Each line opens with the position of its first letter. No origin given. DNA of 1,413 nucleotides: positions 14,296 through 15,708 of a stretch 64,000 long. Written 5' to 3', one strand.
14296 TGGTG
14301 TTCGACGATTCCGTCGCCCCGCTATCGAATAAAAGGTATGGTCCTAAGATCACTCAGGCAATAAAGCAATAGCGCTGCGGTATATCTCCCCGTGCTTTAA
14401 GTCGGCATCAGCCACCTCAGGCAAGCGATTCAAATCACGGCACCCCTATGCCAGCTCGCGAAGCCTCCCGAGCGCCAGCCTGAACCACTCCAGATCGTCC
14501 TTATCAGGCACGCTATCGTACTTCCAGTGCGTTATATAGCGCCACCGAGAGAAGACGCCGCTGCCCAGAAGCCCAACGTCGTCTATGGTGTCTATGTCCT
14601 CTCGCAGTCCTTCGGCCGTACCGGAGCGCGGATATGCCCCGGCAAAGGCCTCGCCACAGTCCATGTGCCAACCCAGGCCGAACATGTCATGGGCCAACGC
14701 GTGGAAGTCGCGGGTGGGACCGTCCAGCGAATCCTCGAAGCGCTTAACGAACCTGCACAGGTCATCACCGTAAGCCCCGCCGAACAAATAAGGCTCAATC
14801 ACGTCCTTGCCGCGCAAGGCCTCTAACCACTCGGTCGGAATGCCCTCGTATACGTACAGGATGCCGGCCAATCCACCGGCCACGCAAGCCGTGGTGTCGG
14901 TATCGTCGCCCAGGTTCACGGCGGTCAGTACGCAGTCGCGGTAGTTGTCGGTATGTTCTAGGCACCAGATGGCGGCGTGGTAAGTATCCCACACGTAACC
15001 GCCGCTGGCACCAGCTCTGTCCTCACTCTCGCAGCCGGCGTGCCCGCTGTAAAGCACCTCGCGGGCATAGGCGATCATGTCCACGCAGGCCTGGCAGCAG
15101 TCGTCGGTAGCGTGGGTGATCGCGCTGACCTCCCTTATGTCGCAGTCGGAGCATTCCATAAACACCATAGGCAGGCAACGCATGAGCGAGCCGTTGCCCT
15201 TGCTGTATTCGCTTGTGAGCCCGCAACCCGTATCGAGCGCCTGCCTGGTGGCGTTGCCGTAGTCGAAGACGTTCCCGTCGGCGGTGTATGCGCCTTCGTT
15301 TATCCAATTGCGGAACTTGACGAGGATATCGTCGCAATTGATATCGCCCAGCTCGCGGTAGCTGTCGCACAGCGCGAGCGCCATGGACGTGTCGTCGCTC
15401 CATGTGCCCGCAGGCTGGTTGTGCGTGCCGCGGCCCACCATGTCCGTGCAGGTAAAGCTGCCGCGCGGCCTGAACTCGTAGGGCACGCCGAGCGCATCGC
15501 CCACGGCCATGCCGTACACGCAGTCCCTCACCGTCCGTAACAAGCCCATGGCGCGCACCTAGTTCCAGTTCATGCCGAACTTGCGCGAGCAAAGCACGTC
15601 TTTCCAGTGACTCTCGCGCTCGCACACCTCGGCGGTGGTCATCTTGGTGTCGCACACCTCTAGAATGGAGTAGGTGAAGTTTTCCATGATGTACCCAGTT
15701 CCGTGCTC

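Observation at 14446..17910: Accessory islet: translationally coupled GIY-YIG nuclease-domain protein and ADP-ribosylglycohydrolase pair next to HigB/HigA and a small membrane protein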

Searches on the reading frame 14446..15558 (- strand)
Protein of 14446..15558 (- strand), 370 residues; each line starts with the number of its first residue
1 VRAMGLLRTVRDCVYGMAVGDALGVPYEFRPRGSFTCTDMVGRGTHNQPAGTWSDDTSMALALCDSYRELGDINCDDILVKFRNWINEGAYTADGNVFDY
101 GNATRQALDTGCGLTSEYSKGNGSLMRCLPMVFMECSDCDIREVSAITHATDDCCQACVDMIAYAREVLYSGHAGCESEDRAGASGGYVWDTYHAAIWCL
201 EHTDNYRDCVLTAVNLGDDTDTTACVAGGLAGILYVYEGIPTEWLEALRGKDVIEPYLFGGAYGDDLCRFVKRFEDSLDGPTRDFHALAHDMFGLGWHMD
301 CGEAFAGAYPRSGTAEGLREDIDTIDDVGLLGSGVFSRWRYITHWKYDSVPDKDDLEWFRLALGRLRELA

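Call 3: search_protein_families(library=pfam, proteins=[window:14446-15558:-], max_evalue=0.01)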
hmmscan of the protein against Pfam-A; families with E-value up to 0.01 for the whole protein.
window:14446-15558:- (370 aa): 1 family
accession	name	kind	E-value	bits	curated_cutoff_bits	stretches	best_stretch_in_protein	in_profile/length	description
PF03747.19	ADP_ribosyl_GH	-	5.6e-52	177.6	26.2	2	13-169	2-175/287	ADP-ribosylglycohydrolase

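Call 5: search_protein_families(library=padloc, proteins=[window:14446-15558:-], max_evalue=1)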
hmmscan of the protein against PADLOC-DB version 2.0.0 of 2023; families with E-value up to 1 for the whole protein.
window:14446-15558:- (370 aa): 0 families

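Call 6: search_protein_families(library=ncbifam, proteins=[window:14446-15558:-], max_evalue=1)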
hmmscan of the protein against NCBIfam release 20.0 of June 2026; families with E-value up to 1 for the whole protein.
window:14446-15558:- (370 aa): 2 families
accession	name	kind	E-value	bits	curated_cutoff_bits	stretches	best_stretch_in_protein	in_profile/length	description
NF041672.1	ADPriboarghdlase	equivalog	4e-49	167.3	490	2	12-159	72-231/361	ADP-ribosylarginine hydrolase Tri1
TIGR02662.1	dinitro_DRAG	equivalog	1.5e-29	103.1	337.05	1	14-249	9-268/287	ADP-ribosyl-[dinitrogen reductase] hydrolase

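Call 7: search_protein_families(library=phrogs, proteins=[window:14446-15558:-], max_evalue=0.1)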
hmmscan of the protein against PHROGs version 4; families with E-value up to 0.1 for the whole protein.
window:14446-15558:- (370 aa): 2 families
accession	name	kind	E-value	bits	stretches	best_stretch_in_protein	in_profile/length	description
phrog_6572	-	other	1.5e-52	179.8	1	10-252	8-295/325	ADP-ribosylglycohydrolase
phrog_22100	-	unknown function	4.9e-13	50.1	1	11-159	4-158/306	-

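Call 20: find_homologous_proteins(query=window:14446-15549:-, max_evalue=0.001)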
Query window:14446-15549:- (367 aa): 7727 proteins with E <= 0.001 among 8000 candidates; the best 120 are listed.
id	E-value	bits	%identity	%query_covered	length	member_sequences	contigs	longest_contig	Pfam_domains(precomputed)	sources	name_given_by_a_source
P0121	1.4e-253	859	99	100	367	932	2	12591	PF03747.20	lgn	-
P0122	2.3e-201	687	80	100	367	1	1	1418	PF03747.20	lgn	-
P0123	2.7e-178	611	72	100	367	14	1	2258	PF03747.20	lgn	-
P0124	7.6e-178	609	73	100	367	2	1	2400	PF03747.20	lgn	-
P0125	1.7e-173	595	72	100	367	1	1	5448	PF03747.20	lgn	-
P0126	3.7e-160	551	99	65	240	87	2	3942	PF03747.20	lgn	-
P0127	8.0e-127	441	75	70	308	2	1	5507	PF03747.20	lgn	-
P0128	1.8e-126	440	75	70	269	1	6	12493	PF03747.20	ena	-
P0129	2.8e-123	430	75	70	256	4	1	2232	PF03747.20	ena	-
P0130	8.2e-123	428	75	69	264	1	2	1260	PF03747.20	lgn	-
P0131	5.4e-120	419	73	69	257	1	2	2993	PF03747.20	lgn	-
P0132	5.8e-120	419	88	57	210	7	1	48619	PF03747.20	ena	-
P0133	1.9e-119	417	69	70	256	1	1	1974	PF03747.20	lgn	-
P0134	2.3e-119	417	76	67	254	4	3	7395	PF03747.20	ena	-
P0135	3.2e-119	416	72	70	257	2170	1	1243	PF03747.20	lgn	-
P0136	1.3e-118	414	73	70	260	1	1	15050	PF03747.20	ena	-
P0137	4.2e-114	400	67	70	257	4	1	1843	PF03747.20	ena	-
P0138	9.4e-110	385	67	69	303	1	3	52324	PF03747.20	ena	-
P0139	1.8e-109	384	68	69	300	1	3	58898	PF03747.20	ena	-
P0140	9.5e-100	352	70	60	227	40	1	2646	PF03747.20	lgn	-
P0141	1.0e-96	342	61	69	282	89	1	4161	PF03747.20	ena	-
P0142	1.1e-95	339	61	69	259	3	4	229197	PF03747.20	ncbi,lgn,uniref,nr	ncbi:ADP-ribosylglycohydrolase family protein [Collinsella tanakaei]|uniref:ADP-ribosylglycohydrolas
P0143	1.5e-95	338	61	69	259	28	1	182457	PF03747.20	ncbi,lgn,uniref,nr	ncbi:ADP-ribosylglycohydrolase family protein [Collinsella ihumii]|uniref:ADP-ribosylglycohydrolase 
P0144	3.5e-95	337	60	69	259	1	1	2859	PF03747.20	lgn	-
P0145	4.8e-95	337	61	69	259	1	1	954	PF03747.20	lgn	-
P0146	1.1e-94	336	61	69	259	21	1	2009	PF03747.20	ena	-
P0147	1.7e-94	335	61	69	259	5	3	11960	PF03747.20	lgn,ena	-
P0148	2.5e-94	334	61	69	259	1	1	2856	PF03747.20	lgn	-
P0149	5.1e-94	333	60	69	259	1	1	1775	PF03747.20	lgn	-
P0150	7.3e-94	333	62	68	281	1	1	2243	PF03747.20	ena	-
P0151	8.3e-94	333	60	69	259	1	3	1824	PF03747.20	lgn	-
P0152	1.5e-93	332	61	68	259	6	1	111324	PF03747.20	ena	-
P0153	1.6e-93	332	61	69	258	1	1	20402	PF03747.20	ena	-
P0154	5.8e-93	330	61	68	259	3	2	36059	PF03747.20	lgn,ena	-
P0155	6.2e-93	330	61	68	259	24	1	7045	PF03747.20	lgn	-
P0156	6.4e-93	330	60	68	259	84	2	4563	PF03747.20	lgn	-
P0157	6.6e-93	330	60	69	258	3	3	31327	PF03747.20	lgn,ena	-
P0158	7.9e-93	329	60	69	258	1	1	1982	PF03747.20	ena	-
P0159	1.2e-92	329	61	68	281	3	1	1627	PF03747.20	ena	-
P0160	1.4e-92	329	60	69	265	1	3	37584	PF03747.20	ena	-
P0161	1.5e-92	329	60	69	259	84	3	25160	PF03747.20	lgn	-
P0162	1.7e-92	328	60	69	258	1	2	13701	PF03747.20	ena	-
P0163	2.6e-92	328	60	69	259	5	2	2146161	PF03747.20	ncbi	-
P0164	4.4e-92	327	59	69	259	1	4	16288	PF03747.20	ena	-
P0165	6.4e-92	327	59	69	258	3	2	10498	PF03747.20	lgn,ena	-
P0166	9.9e-92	326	59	68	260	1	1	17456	PF03747.20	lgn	-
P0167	1.2e-91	326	59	69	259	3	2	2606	PF03747.20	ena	-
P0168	1.4e-91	325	60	68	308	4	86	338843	PF03747.20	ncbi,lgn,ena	-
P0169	1.4e-91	325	61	68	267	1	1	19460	PF03747.20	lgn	-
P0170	2.1e-91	325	61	68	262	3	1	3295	PF03747.20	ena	-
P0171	3.3e-91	324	59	69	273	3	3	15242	PF03747.20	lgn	-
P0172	3.8e-91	324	60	68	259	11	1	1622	PF03747.20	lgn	-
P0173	4.1e-91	324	60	68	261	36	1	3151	PF03747.20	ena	-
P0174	4.2e-91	324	59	69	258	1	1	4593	PF03747.20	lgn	-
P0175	4.6e-91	324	61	68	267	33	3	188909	PF03747.20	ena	-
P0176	4.8e-91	324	61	69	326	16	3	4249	PF03747.20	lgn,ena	-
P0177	5.0e-91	324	59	69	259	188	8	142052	PF03747.20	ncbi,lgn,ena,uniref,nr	ncbi:ADP-ribosylglycohydrolase family protein [Thermophilibacter provencensis]|uniref:ADP-ribosylgly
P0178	5.9e-91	323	59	69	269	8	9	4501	PF03747.20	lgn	-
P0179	8.5e-91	323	59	69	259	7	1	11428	PF03747.20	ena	-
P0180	8.9e-91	323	61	68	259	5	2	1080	PF03747.20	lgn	-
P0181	1.8e-90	322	59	69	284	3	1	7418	PF03747.20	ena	-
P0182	2.3e-90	321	59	68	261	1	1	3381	PF03747.20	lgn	-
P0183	2.4e-90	321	59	69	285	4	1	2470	PF03747.20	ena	-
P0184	3.1e-90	321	61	68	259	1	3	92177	PF03747.20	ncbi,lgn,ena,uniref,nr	ncbi:ADP-ribosylglycohydrolase family protein [uncultured Enorma sp.]|uniref:ADP-ribosylglycohydrola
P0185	3.5e-90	321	58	69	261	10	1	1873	PF03747.20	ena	-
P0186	4.1e-90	321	59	69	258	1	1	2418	PF03747.20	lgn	-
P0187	5.5e-90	320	60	68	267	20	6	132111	PF03747.20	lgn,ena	-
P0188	9.0e-90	319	59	69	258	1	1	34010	PF03747.20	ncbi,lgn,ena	-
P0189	1.0e-89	319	59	69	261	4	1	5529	PF03747.20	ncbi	-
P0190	1.2e-89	319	59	68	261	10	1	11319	PF03747.20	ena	-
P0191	1.4e-89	319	58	68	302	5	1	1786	PF03747.20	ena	-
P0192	2.0e-89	318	57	71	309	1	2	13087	PF03747.20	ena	-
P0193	2.1e-89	318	60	68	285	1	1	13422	PF03747.20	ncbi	-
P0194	2.3e-89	318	60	68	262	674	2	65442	PF03747.20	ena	-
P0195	2.4e-89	318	58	69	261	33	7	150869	PF03747.20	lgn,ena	-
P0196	3.1e-89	318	59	69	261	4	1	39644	PF03747.20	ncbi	-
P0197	4.1e-89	317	60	68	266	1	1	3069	PF03747.20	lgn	-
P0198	5.7e-89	317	57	70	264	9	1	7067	PF03747.20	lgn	-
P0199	6.6e-89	317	59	69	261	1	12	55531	PF03747.20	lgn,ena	-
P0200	6.8e-89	317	60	69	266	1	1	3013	PF03747.20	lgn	-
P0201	7.3e-89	316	59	68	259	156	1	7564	PF03747.20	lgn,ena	-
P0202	9.2e-89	316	59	69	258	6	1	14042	PF03747.20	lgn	-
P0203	1.1e-88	316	59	68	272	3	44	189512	PF03747.20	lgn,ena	-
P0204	1.5e-88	315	59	69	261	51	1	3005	PF03747.20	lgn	-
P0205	2.2e-88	315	58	68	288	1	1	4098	PF03747.20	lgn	-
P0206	2.8e-88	315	58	69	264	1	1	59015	PF03747.20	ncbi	-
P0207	2.8e-88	314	59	68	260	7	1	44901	PF03747.20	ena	-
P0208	2.9e-88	314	59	67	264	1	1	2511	PF03747.20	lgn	-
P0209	3.1e-88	314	59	69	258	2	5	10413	PF03747.20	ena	-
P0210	3.6e-88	314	58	68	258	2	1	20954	PF03747.20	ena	-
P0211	3.7e-88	314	59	69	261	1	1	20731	PF03747.20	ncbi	-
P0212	4.2e-88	314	59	69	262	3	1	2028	PF03747.20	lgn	-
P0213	4.4e-88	314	58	69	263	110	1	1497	PF03747.20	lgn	-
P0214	4.9e-88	314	60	68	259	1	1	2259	PF03747.20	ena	-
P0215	5.4e-88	314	60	68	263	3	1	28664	PF03747.20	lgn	-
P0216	5.5e-88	314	59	69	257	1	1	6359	PF03747.20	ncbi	-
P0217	8.1e-88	313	59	68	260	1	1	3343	PF03747.20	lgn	-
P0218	8.4e-88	313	57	68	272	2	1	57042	PF03747.20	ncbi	-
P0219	8.9e-88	313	59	68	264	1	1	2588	PF03747.20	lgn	-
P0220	9.2e-88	313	59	68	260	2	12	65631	PF03747.20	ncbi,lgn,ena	-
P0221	9.5e-88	313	56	69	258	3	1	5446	PF03747.20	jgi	-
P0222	1.0e-87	313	57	69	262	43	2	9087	PF03747.20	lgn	-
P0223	1.6e-87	312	58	69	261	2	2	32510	PF03747.20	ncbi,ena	-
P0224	2.1e-87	312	60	67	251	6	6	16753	PF03747.20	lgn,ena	-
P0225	2.1e-87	312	58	69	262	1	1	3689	PF03747.20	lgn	-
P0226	2.3e-87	312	59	68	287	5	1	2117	PF03747.20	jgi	jgi:ADP-ribosylglycohydrolase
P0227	2.5e-87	311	58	68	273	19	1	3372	PF03747.20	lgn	-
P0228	3.0e-87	311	57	69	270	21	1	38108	PF03747.20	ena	-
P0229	3.6e-87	311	58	69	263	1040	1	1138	PF03747.20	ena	-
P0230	4.7e-87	310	57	68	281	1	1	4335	PF03747.20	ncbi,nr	ncbi:MAG: ADP-ribosylglycohydrolase family protein [Atopobiaceae bacterium]|nr:ADP-ribosylglycohydro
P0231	6.4e-87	310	58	68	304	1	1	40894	PF03747.20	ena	-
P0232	7.1e-87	310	59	68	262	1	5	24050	PF03747.20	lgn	-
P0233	9.2e-87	310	57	69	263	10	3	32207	PF03747.20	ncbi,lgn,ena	-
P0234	9.4e-87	309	59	69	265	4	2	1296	PF03747.20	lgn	-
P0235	9.6e-87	309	58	69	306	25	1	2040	PF03747.20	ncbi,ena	-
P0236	1.1e-86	309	59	68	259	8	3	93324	PF03747.20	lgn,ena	-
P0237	1.1e-86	309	59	68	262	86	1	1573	PF03747.20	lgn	-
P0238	1.2e-86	309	59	68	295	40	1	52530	PF03747.20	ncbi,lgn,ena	-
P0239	1.2e-86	309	60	69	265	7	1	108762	PF03747.20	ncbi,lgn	-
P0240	1.3e-86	309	58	69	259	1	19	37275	PF03747.20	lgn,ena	-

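Call 21: find_encoding_contigs(protein=P0125, flank=5000, max_places=3)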
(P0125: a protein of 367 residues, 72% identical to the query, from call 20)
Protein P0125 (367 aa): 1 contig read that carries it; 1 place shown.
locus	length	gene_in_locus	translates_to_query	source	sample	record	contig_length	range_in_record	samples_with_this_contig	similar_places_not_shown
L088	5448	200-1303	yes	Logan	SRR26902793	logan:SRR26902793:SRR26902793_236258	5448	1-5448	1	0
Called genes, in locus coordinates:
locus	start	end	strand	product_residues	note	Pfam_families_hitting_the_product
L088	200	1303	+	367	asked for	PF03747:ADP_ribosyl_GH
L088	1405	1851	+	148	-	-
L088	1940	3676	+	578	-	PF03235:GmrSD_N, PF07510:GmrSD_C (weak)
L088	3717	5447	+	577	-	?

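Call 22: find_encoding_contigs(protein=P0128, flank=5000, max_places=3)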
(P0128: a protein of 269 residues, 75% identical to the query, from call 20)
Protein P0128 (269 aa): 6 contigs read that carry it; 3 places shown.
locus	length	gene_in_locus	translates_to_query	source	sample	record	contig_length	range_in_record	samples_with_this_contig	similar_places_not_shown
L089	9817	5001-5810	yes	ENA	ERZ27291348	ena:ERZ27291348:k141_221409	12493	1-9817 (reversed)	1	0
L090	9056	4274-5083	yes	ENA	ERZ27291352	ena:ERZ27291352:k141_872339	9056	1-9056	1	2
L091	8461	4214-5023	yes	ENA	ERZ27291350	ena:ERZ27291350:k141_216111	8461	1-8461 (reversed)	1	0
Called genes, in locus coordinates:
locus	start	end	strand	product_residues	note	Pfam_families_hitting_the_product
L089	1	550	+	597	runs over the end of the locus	PF00092:VWA (weak), PF13519:VWA_2, PF13768:VWA_3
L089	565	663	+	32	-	-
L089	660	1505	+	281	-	-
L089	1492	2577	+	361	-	-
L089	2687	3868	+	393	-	PF05816:TelA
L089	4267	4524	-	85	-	-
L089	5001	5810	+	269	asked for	PF03747:ADP_ribosyl_GH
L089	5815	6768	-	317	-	PF01207:Dus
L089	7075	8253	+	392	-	PF00724:Oxidored_FMN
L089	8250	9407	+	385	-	PF20067:SSL_N (faint), PF03088:Str_synth, PF08450:SGL (weak)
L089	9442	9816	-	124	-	?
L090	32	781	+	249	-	-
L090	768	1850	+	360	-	PF13531:SBP_bac_11 (weak)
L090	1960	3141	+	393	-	PF05816:TelA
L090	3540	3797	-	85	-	-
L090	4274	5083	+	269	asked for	PF03747:ADP_ribosyl_GH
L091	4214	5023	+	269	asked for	PF03747:ADP_ribosyl_GH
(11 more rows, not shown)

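Call 23: find_encoding_contigs(protein=P0142, flank=5000, max_places=3)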
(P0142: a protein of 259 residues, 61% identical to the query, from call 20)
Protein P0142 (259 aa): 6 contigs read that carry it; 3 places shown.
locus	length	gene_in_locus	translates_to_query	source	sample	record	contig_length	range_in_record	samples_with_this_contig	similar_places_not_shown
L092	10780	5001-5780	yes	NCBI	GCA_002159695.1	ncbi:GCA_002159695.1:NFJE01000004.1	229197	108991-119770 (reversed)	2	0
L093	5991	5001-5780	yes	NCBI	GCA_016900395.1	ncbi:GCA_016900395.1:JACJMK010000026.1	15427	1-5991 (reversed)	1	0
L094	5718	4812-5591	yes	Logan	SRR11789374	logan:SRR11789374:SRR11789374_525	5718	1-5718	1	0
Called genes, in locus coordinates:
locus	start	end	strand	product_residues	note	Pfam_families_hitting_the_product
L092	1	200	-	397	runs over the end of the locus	PF01381:HTH_3, PF13560:HTH_31 (weak)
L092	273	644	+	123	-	PF13601:HTH_34 (weak), PF03551:PadR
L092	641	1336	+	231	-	PF22564:HAAS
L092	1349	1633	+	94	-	-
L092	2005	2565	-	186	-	-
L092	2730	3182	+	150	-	PF12844:HTH_19, PF13560:HTH_31, PF01381:HTH_3, PF13384:HTH_23 (faint), PF13443:HTH_26 (weak), PF12674:Zn_ribbon_2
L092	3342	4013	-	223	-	-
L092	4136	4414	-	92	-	PF13828:DUF4190 (faint)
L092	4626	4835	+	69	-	-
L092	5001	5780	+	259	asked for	PF03747:ADP_ribosyl_GH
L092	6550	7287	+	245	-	-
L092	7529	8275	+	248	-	PF06445:GyrI-like (faint)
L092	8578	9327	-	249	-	PF09335:VTT_dom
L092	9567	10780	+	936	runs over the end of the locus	PF07517:SecA_DEAD, PF01043:SecA_PP_bind, PF21090:P-loop_SecA, PF07516:SecA_SW, PF02810:SEC-C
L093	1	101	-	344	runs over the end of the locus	PF00480:ROK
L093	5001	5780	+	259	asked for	PF03747:ADP_ribosyl_GH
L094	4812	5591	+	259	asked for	PF03747:ADP_ribosyl_GH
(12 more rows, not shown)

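Call 41: search_solved_structures(query=window:14446-15549:-, max_evalue=0.001, show_alignments=1)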
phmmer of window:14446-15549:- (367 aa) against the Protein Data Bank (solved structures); distinct sequences matched with E-value up to 0.001: 16.
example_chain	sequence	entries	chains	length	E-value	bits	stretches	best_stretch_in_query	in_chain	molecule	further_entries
8za7_A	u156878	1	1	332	4.3e-42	147.6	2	9-146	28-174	Lmo0067 protein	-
6dre_A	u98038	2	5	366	1.5e-38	135.9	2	8-155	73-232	ADP-ribosyl-(Dinitrogen reductase) hydrolase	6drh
2cwc_A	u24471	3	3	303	7.8e-31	110.5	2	11-165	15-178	ADP-ribosylglycohydrolase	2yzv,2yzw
2woe_A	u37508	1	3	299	7.3e-22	80.9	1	11-246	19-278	ADP-RIBOSYL-[DINITROGEN REDUCTASE] GLYCOHYDROLASE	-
2woc_A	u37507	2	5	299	8e-22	80.8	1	11-246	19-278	ADP-RIBOSYL-[DINITROGEN REDUCTASE] GLYCOHYDROLASE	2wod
3g9d_A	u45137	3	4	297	3.3e-17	65.6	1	11-248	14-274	Dinitrogenase reductase activating glucohydrolase | Dinitrogenase reductase activacting glicohydrolase | ADP-ribosyl-(Dinitrogen reductase) hydrolase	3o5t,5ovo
1t5j_A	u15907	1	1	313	5e-12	48.5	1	193-251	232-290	Hypothetical protein MJ1187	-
2qty_A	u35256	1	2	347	4.4e-05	25.7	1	206-248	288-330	Poly(ADP-ribose) glycohydrolase ARH3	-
2foz_A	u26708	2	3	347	7.4e-05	24.9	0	206-249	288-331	ADP-ribosylhydrolase like 2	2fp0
2g4k_A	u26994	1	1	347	8.8e-05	24.7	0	206-249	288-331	ADP-ribosylhydrolase 3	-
5zqy_A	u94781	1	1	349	0.0001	24.5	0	206-249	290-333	Poly(ADP-ribose) glycohydrolase ARH3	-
9rfd_A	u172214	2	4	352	0.00011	24.4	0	206-249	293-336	ADP-ribosylhydrolase ARH3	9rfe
6d36_C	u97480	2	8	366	0.00011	24.3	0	206-249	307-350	Poly(ADP-ribose) glycohydrolase ARH3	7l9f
7akr_AAA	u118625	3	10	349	0.00031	22.9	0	206-249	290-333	ADP-ribose glycohydrolase ARH3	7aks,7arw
7l9h_C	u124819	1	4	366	0.00035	22.7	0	206-249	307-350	ADP-ribose glycohydrolase ARH3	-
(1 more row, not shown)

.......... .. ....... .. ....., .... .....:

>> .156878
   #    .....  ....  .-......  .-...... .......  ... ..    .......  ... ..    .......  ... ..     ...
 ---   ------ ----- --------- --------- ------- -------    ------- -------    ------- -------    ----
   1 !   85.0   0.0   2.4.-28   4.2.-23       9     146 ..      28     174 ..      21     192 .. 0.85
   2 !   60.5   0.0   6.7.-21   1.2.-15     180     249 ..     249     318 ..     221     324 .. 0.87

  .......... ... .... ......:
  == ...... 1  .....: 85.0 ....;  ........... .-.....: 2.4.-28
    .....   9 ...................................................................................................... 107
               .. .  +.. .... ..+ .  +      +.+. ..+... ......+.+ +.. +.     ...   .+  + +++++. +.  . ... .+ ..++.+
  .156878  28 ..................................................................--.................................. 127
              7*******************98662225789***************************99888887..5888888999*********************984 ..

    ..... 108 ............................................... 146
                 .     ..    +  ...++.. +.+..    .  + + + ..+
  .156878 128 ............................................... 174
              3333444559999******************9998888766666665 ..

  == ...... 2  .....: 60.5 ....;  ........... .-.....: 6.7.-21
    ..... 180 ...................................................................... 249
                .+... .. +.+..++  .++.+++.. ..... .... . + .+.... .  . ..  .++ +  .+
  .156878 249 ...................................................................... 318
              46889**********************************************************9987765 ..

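Call 44: find_encoding_contigs(protein=P0123, flank=5000, max_places=5)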
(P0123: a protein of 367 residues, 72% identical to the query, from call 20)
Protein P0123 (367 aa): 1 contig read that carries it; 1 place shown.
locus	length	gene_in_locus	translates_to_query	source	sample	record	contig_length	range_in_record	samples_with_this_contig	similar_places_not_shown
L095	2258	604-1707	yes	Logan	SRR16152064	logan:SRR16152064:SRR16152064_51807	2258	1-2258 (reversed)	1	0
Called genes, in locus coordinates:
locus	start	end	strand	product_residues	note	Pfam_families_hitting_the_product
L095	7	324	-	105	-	-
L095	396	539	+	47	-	-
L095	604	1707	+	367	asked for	PF03747:ADP_ribosyl_GH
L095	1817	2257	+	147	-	?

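Call 45: find_encoding_contigs(protein=P0124, flank=5000, max_places=5)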
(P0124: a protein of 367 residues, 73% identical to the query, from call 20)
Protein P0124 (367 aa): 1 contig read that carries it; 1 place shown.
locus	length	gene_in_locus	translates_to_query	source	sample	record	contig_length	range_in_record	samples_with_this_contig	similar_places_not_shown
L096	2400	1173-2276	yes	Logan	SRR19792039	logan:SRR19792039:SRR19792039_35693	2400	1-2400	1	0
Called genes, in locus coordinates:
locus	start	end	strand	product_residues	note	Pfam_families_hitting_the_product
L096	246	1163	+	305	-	-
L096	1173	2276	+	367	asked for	PF03747:ADP_ribosyl_GH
